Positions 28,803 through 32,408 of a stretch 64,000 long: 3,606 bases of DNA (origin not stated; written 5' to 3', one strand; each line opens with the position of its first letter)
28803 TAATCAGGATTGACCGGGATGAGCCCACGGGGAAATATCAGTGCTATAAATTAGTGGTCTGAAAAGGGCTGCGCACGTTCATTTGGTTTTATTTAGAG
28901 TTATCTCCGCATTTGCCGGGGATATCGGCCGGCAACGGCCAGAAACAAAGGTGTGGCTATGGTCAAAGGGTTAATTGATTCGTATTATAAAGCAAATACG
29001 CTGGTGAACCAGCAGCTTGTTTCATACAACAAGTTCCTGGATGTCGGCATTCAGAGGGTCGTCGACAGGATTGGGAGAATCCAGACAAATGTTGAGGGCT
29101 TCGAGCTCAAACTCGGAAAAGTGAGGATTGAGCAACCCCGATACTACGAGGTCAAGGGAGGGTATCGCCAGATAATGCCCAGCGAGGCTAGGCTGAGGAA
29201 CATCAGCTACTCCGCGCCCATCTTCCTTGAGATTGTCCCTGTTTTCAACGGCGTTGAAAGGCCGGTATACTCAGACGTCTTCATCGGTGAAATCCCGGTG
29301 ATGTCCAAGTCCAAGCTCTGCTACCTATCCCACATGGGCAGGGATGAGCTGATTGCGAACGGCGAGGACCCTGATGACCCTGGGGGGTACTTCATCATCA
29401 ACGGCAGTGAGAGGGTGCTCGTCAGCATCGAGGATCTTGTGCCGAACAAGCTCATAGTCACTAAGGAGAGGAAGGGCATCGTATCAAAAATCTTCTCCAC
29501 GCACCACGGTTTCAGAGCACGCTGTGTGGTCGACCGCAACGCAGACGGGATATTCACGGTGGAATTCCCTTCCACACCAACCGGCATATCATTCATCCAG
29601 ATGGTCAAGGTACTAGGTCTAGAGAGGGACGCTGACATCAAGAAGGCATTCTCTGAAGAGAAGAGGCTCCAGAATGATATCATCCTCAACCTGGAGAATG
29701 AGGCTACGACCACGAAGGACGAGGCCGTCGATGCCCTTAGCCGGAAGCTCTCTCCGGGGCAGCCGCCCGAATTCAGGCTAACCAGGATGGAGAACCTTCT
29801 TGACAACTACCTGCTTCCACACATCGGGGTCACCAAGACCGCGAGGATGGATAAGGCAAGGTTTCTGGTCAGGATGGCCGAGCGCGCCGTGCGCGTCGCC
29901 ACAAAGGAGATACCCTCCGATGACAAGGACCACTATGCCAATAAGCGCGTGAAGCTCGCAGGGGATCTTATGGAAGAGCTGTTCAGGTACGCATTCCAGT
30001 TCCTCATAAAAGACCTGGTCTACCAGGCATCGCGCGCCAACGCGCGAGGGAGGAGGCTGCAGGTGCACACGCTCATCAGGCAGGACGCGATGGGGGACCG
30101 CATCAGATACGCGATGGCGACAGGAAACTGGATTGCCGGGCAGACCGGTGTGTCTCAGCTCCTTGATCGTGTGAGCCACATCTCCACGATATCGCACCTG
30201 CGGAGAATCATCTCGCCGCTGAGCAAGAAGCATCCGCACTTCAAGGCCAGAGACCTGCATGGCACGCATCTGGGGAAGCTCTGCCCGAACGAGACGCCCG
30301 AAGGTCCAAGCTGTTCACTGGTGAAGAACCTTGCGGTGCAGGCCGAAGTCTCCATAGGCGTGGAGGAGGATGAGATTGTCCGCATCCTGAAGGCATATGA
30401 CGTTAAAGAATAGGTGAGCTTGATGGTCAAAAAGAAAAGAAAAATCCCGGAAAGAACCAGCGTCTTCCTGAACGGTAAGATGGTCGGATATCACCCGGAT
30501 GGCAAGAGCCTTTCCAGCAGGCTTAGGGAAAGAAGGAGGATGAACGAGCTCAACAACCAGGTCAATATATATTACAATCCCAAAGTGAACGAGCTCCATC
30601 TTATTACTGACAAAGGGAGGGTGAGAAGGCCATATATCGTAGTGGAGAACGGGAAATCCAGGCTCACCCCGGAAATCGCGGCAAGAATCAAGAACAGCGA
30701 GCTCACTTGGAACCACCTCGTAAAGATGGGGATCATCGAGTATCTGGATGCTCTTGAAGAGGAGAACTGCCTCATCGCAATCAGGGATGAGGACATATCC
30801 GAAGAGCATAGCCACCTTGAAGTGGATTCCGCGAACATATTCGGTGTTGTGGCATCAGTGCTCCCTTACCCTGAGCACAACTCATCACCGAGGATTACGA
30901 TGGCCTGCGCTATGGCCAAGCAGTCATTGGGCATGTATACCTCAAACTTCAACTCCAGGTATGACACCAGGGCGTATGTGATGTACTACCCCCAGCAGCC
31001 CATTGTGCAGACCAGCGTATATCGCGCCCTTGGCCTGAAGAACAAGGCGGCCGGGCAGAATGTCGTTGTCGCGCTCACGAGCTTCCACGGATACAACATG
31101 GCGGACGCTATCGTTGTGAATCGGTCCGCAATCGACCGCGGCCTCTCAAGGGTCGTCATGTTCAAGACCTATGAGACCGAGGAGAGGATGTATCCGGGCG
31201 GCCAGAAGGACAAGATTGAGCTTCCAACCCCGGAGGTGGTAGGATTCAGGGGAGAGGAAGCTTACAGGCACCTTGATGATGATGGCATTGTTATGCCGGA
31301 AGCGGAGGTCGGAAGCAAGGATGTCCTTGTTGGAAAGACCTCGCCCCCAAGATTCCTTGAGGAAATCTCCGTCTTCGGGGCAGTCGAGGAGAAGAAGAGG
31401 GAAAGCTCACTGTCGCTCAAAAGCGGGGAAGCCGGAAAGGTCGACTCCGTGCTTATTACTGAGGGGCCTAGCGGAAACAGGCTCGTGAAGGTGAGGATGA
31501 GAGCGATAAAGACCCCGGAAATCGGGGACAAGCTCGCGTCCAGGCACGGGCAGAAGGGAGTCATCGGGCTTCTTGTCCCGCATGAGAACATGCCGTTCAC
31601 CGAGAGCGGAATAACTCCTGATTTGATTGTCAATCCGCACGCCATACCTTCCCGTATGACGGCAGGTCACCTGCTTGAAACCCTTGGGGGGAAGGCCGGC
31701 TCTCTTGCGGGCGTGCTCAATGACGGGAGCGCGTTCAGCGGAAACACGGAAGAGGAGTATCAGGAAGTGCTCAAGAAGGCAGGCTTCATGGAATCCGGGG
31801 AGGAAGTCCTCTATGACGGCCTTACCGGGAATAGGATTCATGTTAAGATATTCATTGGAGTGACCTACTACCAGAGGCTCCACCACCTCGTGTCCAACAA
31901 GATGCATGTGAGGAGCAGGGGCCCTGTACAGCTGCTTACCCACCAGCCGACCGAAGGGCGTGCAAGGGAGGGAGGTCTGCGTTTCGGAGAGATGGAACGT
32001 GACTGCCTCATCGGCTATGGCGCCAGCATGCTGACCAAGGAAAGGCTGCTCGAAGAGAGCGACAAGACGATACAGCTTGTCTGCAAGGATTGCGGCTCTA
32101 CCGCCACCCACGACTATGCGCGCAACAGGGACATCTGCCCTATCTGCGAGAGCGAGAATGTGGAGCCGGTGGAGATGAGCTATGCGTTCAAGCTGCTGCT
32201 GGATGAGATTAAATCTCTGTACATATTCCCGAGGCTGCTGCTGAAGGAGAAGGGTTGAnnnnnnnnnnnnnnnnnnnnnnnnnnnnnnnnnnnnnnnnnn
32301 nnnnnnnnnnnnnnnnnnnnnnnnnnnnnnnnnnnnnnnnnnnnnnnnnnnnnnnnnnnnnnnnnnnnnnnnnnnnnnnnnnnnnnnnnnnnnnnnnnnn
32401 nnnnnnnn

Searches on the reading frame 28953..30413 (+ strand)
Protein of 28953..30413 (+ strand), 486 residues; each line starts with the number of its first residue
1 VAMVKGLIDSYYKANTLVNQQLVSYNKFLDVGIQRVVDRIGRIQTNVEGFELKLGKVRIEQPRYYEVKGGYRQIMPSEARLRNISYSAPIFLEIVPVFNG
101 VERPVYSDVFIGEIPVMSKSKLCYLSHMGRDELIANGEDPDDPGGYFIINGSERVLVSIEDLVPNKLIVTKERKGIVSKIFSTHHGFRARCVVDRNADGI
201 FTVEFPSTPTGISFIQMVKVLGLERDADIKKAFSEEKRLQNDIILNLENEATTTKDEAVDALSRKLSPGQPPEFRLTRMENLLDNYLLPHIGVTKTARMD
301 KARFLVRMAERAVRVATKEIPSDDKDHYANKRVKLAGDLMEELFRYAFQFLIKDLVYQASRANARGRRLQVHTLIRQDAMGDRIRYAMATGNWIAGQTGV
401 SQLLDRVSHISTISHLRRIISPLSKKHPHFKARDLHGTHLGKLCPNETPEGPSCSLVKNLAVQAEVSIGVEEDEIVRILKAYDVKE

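Call 14: search_protein_families(library=ncbifam, proteins=[window:28953-30413:+], max_evalue=0.00001)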
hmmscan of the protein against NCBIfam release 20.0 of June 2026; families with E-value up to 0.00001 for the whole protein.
window:28953-30413:+ (486 aa): 6 families
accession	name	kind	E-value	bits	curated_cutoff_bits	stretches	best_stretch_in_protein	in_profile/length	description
NF007175.0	PRK09606.1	equivalog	1.2e-185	617.7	355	1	5-485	5-489/496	DNA-directed RNA polymerase subunit B''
NF006335.0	PRK08565.1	equivalog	4.3e-175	584.2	1402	1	7-485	16-499/1116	DNA-directed RNA polymerase subunit B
NF001616.1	PRK00405.1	equivalog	1.8e-30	105.5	896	1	145-466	121-477/1096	DNA-directed RNA polymerase subunit beta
TIGR02013.1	rpoB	equivalog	2.5e-25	88.4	801.15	1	226-467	283-535/1238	DNA-directed RNA polymerase subunit beta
NF011417.0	PRK14844.1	equivalog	2.7e-13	47.8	4632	1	321-466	462-602/2839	DNA-directed RNA polymerase subunit beta/beta'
NF007172.0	PRK09603.1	equivalog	1.9e-12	44.6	5372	1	313-466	445-595/2890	DNA-directed RNA polymerase subunit beta/beta'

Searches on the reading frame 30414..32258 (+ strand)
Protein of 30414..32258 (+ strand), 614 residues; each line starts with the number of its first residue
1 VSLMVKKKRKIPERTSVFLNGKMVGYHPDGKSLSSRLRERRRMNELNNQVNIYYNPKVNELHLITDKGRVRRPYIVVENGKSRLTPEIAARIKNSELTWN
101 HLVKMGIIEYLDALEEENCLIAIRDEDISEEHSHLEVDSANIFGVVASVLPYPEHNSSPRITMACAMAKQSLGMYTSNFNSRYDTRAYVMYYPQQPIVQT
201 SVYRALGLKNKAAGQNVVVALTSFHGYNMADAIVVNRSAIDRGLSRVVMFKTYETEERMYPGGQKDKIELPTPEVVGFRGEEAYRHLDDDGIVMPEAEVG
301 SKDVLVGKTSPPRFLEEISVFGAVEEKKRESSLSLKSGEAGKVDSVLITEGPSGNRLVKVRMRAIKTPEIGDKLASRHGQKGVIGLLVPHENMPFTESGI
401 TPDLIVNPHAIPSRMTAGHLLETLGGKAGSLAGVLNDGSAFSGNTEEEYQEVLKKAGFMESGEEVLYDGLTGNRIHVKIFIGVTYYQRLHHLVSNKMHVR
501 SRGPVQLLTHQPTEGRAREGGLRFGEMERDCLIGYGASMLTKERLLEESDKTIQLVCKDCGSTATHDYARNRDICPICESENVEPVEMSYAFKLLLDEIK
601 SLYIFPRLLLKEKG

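Call 14: search_protein_families(library=ncbifam, proteins=[window:30414-32258:+], max_evalue=0.00001)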
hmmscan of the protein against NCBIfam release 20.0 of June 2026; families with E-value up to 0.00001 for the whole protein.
window:30414-32258:+ (614 aa): 6 families
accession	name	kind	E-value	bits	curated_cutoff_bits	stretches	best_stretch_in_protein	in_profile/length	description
NF006335.0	PRK08565.1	equivalog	1.6e-278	926.7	1402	1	8-613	506-1114/1116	DNA-directed RNA polymerase subunit B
TIGR03670.1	rpoB_arch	equivalog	4.5e-275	913.6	811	1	17-613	1-598/599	DNA-directed RNA polymerase subunit B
NF001616.1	PRK00405.1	equivalog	1.6e-77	261.3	896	1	212-602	687-1088/1096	DNA-directed RNA polymerase subunit beta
TIGR02013.1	rpoB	equivalog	1.6e-74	251.4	801.15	2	355-602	997-1232/1238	DNA-directed RNA polymerase subunit beta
NF011417.0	PRK14844.1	equivalog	8.5e-48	162.3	4632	3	438-552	1274-1388/2839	DNA-directed RNA polymerase subunit beta/beta'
NF007172.0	PRK09603.1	equivalog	7.8e-46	155.4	5372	3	439-551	1217-1329/2890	DNA-directed RNA polymerase subunit beta/beta'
